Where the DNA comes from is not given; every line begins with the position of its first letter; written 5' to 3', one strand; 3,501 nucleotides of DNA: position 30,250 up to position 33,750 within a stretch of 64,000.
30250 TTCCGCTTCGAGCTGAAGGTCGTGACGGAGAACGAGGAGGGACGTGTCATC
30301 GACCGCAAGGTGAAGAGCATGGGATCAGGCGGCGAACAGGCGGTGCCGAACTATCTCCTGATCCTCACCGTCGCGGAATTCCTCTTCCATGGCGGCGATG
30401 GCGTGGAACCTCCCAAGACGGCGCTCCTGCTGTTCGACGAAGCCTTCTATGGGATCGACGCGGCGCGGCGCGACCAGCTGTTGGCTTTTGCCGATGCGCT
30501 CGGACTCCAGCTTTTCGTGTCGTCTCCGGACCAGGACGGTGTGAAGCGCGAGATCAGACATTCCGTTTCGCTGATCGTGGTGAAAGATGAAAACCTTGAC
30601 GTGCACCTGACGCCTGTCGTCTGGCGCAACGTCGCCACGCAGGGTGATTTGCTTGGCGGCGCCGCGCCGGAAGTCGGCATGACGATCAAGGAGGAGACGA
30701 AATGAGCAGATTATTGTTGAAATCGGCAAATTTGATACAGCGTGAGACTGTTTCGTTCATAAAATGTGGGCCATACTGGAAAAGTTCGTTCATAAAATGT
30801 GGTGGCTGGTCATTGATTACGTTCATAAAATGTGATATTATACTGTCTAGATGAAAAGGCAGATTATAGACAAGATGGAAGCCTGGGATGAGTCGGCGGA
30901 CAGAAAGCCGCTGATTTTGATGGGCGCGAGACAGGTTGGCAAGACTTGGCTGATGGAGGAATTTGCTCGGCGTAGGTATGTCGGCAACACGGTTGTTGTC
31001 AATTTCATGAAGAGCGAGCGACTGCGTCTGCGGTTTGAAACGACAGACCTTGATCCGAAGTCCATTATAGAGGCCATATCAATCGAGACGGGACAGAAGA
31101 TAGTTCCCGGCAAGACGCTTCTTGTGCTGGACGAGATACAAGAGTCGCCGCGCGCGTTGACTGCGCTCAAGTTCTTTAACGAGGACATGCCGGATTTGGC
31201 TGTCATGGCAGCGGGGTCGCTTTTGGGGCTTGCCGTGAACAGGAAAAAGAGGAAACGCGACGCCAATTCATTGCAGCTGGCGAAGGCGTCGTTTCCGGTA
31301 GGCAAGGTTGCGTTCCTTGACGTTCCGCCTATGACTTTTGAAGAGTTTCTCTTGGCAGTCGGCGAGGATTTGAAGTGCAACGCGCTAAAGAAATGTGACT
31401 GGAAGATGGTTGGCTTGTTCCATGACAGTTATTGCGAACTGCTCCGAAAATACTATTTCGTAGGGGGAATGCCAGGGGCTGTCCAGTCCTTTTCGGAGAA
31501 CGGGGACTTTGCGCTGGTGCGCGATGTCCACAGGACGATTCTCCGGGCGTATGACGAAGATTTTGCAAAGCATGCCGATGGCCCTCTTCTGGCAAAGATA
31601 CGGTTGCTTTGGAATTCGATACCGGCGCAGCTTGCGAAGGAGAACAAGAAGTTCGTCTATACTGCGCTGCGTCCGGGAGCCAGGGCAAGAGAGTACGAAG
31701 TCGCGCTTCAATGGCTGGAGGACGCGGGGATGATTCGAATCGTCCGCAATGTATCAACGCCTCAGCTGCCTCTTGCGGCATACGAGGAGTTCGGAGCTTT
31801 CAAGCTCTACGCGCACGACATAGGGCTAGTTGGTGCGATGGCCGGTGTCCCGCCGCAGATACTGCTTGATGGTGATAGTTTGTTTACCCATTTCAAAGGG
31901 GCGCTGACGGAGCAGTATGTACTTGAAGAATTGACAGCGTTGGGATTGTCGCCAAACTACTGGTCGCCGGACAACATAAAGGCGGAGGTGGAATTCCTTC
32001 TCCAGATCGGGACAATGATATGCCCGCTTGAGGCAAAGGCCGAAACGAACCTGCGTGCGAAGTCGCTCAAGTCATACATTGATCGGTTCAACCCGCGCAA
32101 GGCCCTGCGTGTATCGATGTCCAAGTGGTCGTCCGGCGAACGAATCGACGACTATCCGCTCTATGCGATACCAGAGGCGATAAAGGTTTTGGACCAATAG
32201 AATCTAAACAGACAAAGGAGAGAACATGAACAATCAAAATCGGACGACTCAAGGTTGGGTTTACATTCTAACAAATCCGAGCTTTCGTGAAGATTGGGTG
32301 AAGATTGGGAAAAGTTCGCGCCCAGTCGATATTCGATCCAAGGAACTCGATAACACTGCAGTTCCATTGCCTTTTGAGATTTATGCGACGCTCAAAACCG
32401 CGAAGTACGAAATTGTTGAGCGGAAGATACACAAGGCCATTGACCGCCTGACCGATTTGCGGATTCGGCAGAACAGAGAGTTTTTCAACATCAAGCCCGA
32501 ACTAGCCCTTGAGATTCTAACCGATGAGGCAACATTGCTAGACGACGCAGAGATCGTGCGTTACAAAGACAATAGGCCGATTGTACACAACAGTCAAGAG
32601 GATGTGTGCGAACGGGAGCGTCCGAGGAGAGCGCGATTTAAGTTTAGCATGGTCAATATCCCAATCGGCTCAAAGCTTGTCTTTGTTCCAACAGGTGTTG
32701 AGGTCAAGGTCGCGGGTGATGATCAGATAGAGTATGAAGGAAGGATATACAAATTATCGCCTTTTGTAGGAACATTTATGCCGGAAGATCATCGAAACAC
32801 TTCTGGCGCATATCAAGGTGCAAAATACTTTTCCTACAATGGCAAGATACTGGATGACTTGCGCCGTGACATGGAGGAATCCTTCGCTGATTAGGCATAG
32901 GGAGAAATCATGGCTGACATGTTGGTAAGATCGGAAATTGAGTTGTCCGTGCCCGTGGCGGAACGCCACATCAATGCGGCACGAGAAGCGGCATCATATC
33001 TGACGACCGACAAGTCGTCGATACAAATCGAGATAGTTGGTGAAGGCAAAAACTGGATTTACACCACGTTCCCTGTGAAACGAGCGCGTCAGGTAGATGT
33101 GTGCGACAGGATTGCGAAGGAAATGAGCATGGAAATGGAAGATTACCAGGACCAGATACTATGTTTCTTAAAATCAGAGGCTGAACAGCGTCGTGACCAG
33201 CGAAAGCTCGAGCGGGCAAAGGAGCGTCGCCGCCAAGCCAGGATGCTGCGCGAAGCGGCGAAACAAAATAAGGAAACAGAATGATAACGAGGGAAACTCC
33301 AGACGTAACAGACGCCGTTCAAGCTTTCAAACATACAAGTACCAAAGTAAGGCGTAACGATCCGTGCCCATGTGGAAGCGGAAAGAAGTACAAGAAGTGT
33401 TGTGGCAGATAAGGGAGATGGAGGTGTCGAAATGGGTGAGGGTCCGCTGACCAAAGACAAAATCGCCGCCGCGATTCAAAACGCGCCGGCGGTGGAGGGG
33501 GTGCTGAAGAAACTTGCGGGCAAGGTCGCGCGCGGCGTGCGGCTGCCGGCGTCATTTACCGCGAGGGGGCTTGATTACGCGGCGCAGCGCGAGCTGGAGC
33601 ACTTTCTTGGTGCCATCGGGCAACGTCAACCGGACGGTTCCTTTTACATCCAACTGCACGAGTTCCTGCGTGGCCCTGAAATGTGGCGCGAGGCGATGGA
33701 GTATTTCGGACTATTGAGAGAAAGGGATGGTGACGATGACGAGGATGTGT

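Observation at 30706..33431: Low-GC four-gene cassette inserted between the SMC-like ATPase and its Toprim partner: ATPase-nuclease + GIY-YIG/T5orf172 + 124-aa protein + 43-aa SEC-C microprotein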

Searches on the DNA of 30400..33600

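Call 48: search_rna_families(source=window, start=30400, end=33600, threshold=evalue, max_evalue=1)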
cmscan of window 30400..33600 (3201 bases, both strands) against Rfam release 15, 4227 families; matches with E-value up to 1: 0.
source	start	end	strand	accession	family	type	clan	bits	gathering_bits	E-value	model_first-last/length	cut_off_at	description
